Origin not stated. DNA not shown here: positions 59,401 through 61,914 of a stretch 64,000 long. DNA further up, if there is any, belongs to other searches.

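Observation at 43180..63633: ~20-kb TonB-dependent catabolic island without glycoside hydrolases: secreted alpha/beta hydrolases, Amidohydro_2, a beta-propeller-cytochrome c and a dioxygenase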

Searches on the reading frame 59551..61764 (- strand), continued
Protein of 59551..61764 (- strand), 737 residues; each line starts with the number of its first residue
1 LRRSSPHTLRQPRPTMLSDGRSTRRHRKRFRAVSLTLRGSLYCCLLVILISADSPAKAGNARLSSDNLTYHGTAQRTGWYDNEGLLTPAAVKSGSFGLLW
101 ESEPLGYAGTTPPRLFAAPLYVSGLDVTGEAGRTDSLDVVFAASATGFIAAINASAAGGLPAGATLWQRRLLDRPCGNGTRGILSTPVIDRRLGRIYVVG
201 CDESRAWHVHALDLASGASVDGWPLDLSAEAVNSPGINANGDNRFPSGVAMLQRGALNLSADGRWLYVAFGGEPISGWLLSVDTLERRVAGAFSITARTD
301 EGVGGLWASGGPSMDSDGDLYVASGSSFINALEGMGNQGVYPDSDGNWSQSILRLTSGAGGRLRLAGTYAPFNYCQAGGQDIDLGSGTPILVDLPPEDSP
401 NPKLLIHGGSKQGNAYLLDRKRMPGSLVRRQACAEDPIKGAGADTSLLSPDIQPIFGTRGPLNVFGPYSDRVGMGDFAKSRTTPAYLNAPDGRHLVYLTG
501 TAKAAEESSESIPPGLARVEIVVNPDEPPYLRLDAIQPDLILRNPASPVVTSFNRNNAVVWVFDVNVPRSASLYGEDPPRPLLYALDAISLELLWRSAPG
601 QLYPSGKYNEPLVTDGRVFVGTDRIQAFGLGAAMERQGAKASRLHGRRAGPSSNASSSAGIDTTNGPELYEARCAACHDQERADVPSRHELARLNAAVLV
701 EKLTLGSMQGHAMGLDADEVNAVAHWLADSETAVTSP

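Call 31: predict_structure(alignment_id=A1)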
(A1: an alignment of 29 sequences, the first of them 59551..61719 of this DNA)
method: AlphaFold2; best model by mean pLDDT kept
length: 722 residues; sequences in the alignment: 29
mean_pLDDT: 80.1   pTM: 0.79
mean pLDDT of the five models: 80.1, 79.5, 79.2, 79.1, 77.2
residues with pLDDT >= 90: 313; 70-90: 234; 50-70: 93; < 50: 82
segments of 3 or more residues with pLDDT < 50: 1-20, 38-43, 361-366, 454-464, 489-497, 621-644, 718-722
pLDDT, mean of each block of 10 residues (from residue 1): 36 42 63 56 77 95 96 95 95 87 94 82 96 96 90 93 82 96 92 95 95 93 90 77 94 79 91 94 75 80 90 66 73 88 91 75 54 88 93 77 89 79 77 80 80 49 66 95 71 48 94 93 83 95 95 78 90 96 92 89 96 84 38 32 59 81 64 80 70 61 82 66 34
secondary structure, 60 per line:
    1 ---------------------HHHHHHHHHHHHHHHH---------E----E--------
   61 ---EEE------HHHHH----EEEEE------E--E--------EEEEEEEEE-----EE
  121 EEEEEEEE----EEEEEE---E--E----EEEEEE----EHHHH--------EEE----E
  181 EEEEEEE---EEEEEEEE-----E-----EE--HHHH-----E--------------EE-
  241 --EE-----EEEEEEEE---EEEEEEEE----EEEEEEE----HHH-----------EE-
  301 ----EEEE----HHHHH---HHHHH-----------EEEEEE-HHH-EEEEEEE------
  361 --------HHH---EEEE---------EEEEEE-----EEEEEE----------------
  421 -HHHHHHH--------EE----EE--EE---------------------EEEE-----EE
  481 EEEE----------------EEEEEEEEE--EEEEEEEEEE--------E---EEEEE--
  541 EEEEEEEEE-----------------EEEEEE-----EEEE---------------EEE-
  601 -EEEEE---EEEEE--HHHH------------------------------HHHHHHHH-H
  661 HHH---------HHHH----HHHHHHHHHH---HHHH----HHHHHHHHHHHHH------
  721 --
elements in order (helices of 4 or more, strands of 3 or more residues): H22-37 E64-66 H73-77 E82-86 E105-113 E119-128 E133-138 E150-155 H161-164 E173-175 E180-187 E191-198 H214-217 E250-257 E261-268 E273-279 E305-308 H313-317 H321-325 E337-342 E348-354 E375-378 E388-393 E399-404 H422-428 E470-473 E479-484 E501-509 E512-521 E534-538 E541-549 E567-572 E578-581 E597-599 E602-606 E610-614 H617-620 H651-658 H660-663 H673-676 H681-690 H694-697 H702-714

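Call 34: fold_search(model_id=the predicted structure, library=pdb)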
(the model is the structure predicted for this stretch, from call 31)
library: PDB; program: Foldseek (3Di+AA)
matches with E <= 10: 1401; with E <= 0.001: 648
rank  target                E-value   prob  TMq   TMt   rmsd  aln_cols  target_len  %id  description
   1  1kv9                  4.6e-16  1.00  0.50  0.54   9.8       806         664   13  Structure at 1.9 A Resolution of a Quinohemoprotein Alcohol Dehydrogenase from Pseudomonas putida HK5 (released 2002-07-10)
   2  7o6z_A                6.7e-13  1.00  0.42  0.50  11.4       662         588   12  Structure of a neodymium-containing, XoxF1-type methanol dehydrogenase (released 2021-09-01)
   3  2d0v_A                7.9e-13  1.00  0.45  0.52   9.6       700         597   11  Crystal structure of methanol dehydrogenase from Hyphomicrobium denitrificans (released 2006-08-09)
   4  6oc5_A                1.2e-12  1.00  0.44  0.54   9.7       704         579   13  Lanthanide-dependent methanol dehydrogenase XoxF from Methylobacterium extorquens, in complex with Lanthanum (released 2020-05-13)
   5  1h4j_A                1.2e-12  1.00  0.43  0.51  10.2       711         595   11  Methylobacterium extorquens methanol dehydrogenase D303E mutant (released 2001-08-23)
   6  1w6s_C                1.2e-12  1.00  0.43  0.51  10.0       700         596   12  The high resolution structure of methanol dehydrogenase from methylobacterium extorquens (released 2004-12-21)
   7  7wmk                  1.4e-12  1.00  0.45  0.57   7.5       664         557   12  PQQ-dependent alcohol dehydrogenase complexed with PQQ (released 2022-09-07)
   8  6fkw_A                1.4e-12  1.00  0.42  0.51  10.2       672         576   13  Europium-containing methanol dehydrogenase (released 2018-03-21)
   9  4mae_A                1.5e-12  1.00  0.42  0.52   9.9       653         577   14  Methanol dehydrogenase from Methylacidiphilum fumariolicum SolV (released 2013-09-18)
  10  6dam                  1.7e-12  1.00  0.41  0.51  10.5       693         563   12  Crystal structure of lanthanide-dependent methanol dehydrogenase XoxF from Methylomicrobium buryatense 5G (released 2018-09-05)
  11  4tqo_A                2.2e-12  1.00  0.44  0.54   9.6       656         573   12  The crystal structure of methanol dehydrogenase from Methylococcus capsulatus (Bath) (released 2014-09-24)
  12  1lrw_A                2.8e-12  1.00  0.42  0.49  10.6       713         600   12  Crystal structure of methanol dehydrogenase from P. denitrificans (released 2003-08-12)
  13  4aah_A                4.7e-12  1.00  0.41  0.51  10.3       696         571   11  METHANOL DEHYDROGENASE FROM METHYLOPHILUS W3A1 (released 1996-12-07)
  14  1w6s_A                5.9e-12  1.00  0.41  0.48  10.9       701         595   11  The high resolution structure of methanol dehydrogenase from methylobacterium extorquens (released 2004-12-21)
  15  5xm3_A                6.5e-12  1.00  0.42  0.50  10.4       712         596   11  Crystal Structure of Methanol dehydrogenase from Methylophaga aminisulfidivorans (released 2018-03-21)
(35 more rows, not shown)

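Call 35: find_encoding_contigs(protein=P0118, flank=8000, max_places=3)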
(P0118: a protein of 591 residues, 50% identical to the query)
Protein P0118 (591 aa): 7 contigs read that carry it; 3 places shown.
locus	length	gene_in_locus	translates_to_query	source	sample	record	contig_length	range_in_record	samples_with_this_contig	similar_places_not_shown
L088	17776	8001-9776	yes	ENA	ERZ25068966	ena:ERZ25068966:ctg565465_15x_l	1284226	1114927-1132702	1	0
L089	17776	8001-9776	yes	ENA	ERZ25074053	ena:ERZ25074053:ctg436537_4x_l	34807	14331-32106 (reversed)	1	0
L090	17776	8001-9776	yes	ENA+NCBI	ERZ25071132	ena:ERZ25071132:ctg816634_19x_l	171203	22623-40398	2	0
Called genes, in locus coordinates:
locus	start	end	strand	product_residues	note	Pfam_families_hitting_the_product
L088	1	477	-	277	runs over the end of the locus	PF09370:PEP_hydrolase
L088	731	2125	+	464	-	PF05598:DUF772, PF01609:DDE_Tnp_1 (weak)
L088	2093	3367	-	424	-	PF00872:Transposase_mut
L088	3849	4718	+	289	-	PF13495:Phage_int_SAM_4, PF00589:Phage_integrase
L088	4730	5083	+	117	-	PF14319:Zn_Tnp_IS91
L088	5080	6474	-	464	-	PF05598:DUF772, PF01609:DDE_Tnp_1 (weak)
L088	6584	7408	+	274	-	PF04986:Y2_Tnp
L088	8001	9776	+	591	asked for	-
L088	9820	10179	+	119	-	PF07040:DUF1326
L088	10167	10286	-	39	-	-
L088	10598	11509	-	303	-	PF05448:AXE1 (faint), PF06500:FrsA-like, PF02129:Peptidase_S15, PF12146:Hydrolase_4 (faint), PF00561:Abhydrolase_1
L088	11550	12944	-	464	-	PF08840:BAAT_C (faint), PF02129:Peptidase_S15, PF00561:Abhydrolase_1, PF12697:Abhydrolase_6, PF12146:Hydrolase_4, PF00326:Peptidase_S9 (faint)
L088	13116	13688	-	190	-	-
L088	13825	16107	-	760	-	PF13620:CarboxypepD_reg, PF13715:CarbopepD_reg_2, PF14686:fn3_3 (faint), PF07715:Plug, PF00593:TonB_dep_Rec_b-barrel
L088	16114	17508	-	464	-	PF05598:DUF772, PF01609:DDE_Tnp_1 (weak)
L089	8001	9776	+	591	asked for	-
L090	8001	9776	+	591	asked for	-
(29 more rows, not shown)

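Call 44: search_protein_families(library=pfam, proteins=[window:59551-61719:-, P0058, P0072], max_evalue=10)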
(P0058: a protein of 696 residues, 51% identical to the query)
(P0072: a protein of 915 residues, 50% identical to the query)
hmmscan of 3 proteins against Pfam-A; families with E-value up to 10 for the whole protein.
window:59551-61719:- (722 aa): 3 families
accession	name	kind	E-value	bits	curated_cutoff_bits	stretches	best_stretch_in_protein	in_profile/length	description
PF13442.11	Cytochrome_CBB3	-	4.4e-05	24.2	27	1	648-712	3-68/68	Cytochrome C oxidase, cbb3-type, subunit III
PF00034.26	Cytochrom_C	-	0.0091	17.7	21.3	1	650-670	3-23/90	Cytochrome c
PF09098.15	Dehyd-heme_bind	-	0.22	11.6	25.2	1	651-716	3-67/167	Quinohemoprotein amine dehydrogenase A, alpha subunit, haem binding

P0058 (696 aa): 4 families
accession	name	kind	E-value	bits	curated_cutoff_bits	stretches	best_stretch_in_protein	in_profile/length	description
PF13360.13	PQQ_2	-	4.1e-07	30.3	27.6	2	545-619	4-76/233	Outer membrane protein assembly factor BamB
PF13442.11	Cytochrome_CBB3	-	1.5e-05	25.7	27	1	628-692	3-68/68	Cytochrome C oxidase, cbb3-type, subunit III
PF01011.28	PQQ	-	0.0038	16.4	26.7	1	345-388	290-330/595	Glucose/ethanol/alcohol dehydrogenase, beta-propeller domain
PF00034.26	Cytochrom_C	-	0.021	16.6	21.3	1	629-660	2-37/90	Cytochrome c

P0072 (915 aa): 4 families
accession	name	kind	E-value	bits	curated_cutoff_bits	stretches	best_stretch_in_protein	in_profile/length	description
PF06439.18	3keto-disac_hyd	-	1.2e-30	107.4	26.8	1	607-813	2-187/187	3-keto-disaccharide hydrolase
PF13442.11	Cytochrome_CBB3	-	4.5e-09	37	27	1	844-908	3-68/68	Cytochrome C oxidase, cbb3-type, subunit III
PF00034.26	Cytochrom_C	-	9.4e-06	27.3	21.3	1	846-880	3-41/90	Cytochrome c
PF02167.20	Cytochrom_C1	-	0.094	12.8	22.8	1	840-862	11-33/219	Cytochrome C1 family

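Call 64: search_protein_families(library=pfam, proteins=[L086:4578-5948:+, L086:5945-6898:+, L086:6618-9125:+, L086:11782-13767:+, L086:13912-15102:+, L086:14618-16072:+, L086:15945-16928:+], max_evalue=0.0001)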
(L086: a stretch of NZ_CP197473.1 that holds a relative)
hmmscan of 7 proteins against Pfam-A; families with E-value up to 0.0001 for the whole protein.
L086:4578-5948:+ (456 aa): 1 family
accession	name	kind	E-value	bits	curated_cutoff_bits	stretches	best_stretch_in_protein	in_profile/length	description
PF00144.29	Beta-lactamase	-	8.8e-71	239.2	27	1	73-437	1-316/329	Beta-lactamase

L086:5945-6898:+ (317 aa): 1 family
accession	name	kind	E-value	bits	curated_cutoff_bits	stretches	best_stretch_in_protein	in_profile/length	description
PF00294.29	PfkB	-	1.7e-50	172.5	25.8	1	9-288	4-301/302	pfkB family carbohydrate kinase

L086:6618-9125:+ (835 aa): 1 family
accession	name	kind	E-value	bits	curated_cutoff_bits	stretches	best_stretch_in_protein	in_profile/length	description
PF03781.23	FGE-sulfatase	-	3e-36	125.8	23.3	1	590-831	3-254/255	Sulfatase-modifying factor enzyme 1-like domain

L086:11782-13767:+ (661 aa): 4 families
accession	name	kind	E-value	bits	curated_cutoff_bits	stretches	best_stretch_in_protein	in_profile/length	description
PF07944.18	Beta-AFase-like_GH127_cat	-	8.9e-46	157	24.9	1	98-436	48-374/376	Beta-L-arabinofuranosidase, GH127 catalytic domain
PF20736.2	Glyco_hydro127M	-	2.5e-24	85.6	24.2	1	449-545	2-95/95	Beta-L-arabinofuranosidase, GH127 middle domain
PF07470.19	Glyco_hydro_88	-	1.3e-05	24.8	26.6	0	177-271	25-113/352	Glycosyl Hydrolase Family 88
PF03663.20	Glyco_hydro_76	-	2.3e-05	24.5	25.9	1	233-328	154-255/366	Glycosyl hydrolase family 76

L086:13912-15102:+ (396 aa): 1 family
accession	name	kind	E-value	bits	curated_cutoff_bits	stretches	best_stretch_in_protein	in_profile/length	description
PF02515.22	CoA_transf_3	-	2.5e-117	392.5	23.3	1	22-383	1-366/366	CoA-transferase family III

L086:14618-16072:+ (484 aa): 1 family
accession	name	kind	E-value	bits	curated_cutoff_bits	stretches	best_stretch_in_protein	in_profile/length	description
PF00923.25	TAL_FSA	-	6.8e-83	278.7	27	1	185-478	1-284/285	Transaldolase/Fructose-6-phosphate aldolase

L086:15945-16928:+ (327 aa): 1 family
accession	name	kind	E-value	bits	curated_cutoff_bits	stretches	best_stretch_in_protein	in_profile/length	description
PF01569.27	PAP2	-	7.1e-17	61.8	27.2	1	180-282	13-123/130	PAP2 superfamily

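Call 93: search_protein_families(library=ncbifam, proteins=[L005:2292-3644:-], max_evalue=0.00001)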
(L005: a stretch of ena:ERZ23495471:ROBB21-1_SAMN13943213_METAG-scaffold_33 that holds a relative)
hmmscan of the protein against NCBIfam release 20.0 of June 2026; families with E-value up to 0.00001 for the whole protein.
L005:2292-3644:- (450 aa): 8 families
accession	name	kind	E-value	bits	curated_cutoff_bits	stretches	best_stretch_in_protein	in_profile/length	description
TIGR03860.1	FMN_nitrolo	subfamily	3.9e-159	530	279.7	1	3-427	1-422/422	NtaA/DmoA family FMN-dependent monooxygenase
TIGR03619.1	F420_Rv2161c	subfamily_domain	8.4e-22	78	166.9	1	35-164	2-132/247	TIGR03619 family F420-dependent LLM class oxidoreductase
TIGR03612.1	RutA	equivalog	6.8e-19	68.6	498.3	1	73-251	65-222/355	pyrimidine utilization protein A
TIGR04021.1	LLM_DMSO2_sfnG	equivalog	7.4e-19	68.3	382.95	1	29-264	26-228/350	dimethylsulfone monooxygenase SfnG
TIGR03560.1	F420_Rv1855c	subfamily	2.5e-15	56.9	231.4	1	32-164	14-141/227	TIGR03560 family F420-dependent LLM class oxidoreductase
NF001939.1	PRK00719.1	subfamily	3.9e-14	52.2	510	1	51-259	36-217/373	alkanesulfonate monooxygenase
TIGR03565.1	alk_sulf_monoox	equivalog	1.1e-13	51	518.2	1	51-259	36-217/346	FMNH2-dependent alkanesulfonate monooxygenase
TIGR03571.1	lucif_BA3436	subfamily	3.2e-06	26.6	303.9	1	20-128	18-123/304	TIGR03571 family LLM class oxidoreductase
